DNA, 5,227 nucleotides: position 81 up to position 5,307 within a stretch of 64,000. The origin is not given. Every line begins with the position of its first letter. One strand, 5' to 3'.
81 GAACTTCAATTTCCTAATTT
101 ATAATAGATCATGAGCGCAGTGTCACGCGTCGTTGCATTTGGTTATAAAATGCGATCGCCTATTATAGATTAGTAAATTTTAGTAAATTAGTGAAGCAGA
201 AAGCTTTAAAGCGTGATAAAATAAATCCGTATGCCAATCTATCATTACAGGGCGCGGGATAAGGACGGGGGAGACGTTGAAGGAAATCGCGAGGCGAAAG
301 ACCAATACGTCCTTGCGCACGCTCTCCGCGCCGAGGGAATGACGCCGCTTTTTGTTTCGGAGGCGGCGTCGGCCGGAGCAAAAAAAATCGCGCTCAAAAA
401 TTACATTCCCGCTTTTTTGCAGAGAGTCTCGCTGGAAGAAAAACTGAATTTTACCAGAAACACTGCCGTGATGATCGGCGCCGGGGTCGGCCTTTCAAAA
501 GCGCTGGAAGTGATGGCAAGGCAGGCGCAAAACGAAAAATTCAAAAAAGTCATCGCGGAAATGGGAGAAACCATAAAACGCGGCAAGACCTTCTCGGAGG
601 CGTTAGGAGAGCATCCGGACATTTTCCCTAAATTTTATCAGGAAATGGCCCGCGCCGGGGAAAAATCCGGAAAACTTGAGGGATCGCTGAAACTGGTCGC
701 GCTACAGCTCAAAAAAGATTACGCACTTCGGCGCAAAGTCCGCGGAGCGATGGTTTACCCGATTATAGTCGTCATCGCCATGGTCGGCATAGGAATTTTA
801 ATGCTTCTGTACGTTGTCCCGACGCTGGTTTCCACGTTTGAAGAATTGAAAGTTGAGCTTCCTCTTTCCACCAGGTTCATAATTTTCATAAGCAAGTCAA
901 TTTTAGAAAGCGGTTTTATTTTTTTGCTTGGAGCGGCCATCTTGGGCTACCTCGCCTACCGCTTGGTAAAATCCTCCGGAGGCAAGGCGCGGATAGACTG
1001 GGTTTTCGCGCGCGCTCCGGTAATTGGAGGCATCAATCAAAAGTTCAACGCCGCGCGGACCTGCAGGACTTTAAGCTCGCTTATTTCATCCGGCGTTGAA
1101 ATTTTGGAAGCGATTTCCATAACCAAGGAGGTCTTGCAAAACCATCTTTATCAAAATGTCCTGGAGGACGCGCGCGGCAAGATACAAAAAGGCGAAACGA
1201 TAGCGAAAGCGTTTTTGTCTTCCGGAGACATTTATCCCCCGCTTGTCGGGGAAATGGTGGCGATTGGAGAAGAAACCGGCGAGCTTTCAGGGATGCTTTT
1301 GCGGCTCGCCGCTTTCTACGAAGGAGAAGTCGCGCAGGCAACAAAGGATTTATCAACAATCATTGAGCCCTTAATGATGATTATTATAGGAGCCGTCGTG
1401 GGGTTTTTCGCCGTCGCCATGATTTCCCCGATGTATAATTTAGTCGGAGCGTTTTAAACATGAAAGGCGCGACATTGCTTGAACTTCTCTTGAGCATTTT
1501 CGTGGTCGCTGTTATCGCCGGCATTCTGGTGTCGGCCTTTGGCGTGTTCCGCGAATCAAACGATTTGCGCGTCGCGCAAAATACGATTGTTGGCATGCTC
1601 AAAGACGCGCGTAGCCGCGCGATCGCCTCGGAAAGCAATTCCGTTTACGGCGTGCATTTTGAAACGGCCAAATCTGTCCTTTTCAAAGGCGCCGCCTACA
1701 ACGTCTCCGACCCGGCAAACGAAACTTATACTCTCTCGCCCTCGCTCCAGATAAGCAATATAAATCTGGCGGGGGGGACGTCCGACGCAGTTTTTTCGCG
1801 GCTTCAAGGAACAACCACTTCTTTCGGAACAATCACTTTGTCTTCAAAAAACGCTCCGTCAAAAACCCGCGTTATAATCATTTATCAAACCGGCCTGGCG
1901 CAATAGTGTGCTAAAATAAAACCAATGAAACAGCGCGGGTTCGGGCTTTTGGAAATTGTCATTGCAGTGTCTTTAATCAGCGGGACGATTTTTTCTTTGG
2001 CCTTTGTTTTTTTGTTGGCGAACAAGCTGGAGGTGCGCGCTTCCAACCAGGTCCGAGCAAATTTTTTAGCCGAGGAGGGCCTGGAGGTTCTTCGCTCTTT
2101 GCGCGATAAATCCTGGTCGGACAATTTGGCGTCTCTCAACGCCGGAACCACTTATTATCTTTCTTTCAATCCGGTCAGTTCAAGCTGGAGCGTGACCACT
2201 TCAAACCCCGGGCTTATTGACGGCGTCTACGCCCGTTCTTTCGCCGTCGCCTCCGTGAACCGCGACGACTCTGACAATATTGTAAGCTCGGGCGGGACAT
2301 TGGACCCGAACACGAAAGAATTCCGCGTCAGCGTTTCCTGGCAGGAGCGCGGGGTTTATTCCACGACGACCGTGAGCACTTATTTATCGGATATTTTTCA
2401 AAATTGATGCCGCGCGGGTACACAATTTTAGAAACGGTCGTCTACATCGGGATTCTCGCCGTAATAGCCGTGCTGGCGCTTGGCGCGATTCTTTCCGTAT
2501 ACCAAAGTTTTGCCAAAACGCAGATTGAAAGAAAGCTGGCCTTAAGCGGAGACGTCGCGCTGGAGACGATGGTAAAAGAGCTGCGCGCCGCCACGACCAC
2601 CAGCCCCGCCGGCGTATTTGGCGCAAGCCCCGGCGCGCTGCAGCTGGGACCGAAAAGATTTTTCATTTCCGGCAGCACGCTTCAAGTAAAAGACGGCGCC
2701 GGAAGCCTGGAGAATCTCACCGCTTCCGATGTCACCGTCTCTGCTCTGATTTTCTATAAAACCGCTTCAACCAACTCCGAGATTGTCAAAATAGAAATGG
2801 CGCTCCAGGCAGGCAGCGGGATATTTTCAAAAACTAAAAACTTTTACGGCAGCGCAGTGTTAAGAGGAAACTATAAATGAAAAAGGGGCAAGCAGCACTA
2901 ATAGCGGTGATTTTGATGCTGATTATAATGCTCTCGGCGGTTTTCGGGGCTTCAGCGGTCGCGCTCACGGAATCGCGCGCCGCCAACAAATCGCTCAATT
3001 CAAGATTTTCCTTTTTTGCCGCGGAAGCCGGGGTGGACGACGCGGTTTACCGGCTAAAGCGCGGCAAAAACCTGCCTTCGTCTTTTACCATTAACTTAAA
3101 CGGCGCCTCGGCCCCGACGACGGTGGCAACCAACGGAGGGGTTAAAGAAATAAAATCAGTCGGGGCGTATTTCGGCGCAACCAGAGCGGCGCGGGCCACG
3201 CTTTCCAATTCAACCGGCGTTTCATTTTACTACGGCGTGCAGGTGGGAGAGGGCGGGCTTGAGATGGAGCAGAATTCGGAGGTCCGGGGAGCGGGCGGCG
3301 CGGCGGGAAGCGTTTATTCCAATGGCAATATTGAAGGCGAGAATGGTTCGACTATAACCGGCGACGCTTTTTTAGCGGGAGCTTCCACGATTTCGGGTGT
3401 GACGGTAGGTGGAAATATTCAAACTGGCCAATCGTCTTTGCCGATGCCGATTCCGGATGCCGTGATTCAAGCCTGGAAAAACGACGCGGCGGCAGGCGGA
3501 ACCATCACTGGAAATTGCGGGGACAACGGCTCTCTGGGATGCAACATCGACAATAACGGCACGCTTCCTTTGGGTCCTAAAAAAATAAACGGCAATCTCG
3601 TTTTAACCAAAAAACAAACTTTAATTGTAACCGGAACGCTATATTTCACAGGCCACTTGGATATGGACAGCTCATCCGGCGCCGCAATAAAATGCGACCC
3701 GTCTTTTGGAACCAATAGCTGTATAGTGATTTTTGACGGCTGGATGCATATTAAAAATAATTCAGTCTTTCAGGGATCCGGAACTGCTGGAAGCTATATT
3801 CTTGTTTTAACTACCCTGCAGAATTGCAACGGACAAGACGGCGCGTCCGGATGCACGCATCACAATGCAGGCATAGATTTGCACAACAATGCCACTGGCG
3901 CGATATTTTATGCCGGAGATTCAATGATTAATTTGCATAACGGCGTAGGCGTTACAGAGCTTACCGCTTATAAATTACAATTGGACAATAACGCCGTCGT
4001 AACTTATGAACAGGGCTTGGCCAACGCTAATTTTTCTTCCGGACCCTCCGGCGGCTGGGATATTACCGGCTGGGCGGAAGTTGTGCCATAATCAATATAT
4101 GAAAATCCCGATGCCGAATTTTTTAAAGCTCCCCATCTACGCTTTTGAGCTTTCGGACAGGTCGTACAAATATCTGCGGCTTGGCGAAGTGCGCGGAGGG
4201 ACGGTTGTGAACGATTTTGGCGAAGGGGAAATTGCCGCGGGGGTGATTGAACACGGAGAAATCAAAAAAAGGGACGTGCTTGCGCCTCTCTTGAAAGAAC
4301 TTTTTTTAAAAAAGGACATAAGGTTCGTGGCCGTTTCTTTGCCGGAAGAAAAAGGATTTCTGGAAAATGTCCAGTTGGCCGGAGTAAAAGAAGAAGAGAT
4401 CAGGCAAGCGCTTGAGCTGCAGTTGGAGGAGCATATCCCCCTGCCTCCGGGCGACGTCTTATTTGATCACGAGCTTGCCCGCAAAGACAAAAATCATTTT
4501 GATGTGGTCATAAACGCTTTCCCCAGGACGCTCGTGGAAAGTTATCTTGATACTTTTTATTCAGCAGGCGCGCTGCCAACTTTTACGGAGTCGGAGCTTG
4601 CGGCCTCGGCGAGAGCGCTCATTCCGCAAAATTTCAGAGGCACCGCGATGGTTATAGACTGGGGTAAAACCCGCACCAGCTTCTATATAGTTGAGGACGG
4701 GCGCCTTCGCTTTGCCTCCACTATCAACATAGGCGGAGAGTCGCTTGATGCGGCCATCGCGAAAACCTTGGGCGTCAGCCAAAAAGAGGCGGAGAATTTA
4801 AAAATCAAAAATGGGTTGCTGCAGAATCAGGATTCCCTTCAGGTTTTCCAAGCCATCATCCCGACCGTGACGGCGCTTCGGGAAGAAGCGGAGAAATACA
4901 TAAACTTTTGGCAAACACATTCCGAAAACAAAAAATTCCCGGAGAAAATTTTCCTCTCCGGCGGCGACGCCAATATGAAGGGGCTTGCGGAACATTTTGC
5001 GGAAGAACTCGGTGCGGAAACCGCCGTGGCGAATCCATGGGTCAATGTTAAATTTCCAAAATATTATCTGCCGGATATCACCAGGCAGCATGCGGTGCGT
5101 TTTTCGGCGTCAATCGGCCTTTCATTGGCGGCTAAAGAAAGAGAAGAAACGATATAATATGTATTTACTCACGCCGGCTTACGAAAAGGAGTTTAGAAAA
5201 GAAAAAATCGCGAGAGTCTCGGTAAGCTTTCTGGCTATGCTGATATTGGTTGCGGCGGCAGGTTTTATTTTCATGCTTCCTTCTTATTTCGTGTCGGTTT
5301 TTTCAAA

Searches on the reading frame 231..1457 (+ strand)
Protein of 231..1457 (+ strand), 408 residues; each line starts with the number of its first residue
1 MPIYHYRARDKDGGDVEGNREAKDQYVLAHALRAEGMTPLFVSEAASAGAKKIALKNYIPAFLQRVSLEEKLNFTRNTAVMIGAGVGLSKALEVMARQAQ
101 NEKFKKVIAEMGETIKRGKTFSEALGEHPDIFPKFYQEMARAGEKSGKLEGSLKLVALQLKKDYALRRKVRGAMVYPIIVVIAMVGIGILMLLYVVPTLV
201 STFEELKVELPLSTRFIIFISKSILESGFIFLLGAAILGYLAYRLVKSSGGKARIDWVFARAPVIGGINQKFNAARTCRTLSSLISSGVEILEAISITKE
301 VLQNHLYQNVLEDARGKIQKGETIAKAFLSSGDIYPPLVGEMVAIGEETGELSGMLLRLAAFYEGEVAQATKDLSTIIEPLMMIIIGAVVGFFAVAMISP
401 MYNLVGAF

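Call 57: search_protein_families(library=pfam, proteins=[window:231-1457:+], max_evalue=0.001)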
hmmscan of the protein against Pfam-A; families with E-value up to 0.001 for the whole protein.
window:231-1457:+ (408 aa): 1 family
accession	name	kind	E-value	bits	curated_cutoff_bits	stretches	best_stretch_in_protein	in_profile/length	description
PF00482.28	T2SSF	-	1.3e-59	200.1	25.2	2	74-197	1-125/125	Type II secretion system (T2SS), protein F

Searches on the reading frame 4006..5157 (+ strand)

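Call 57: search_protein_families(library=pfam, proteins=[window:4006-5157:+], max_evalue=0.001)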
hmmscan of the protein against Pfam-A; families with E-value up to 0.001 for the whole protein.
window:4006-5157:+ (383 aa): 3 families
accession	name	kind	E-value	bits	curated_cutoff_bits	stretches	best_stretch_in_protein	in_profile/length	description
PF11104.14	PilM_2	-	4.2e-33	115.1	27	1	49-375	4-338/340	Type IV pilus assembly protein PilM;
PF14450.12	FtsA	-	1.8e-14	54.6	31.8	1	215-352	1-121/127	Cell division protein FtsA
PF06723.19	MreB_Mbl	-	8.9e-06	25.2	27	0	186-276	118-215/327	MreB/Mbl protein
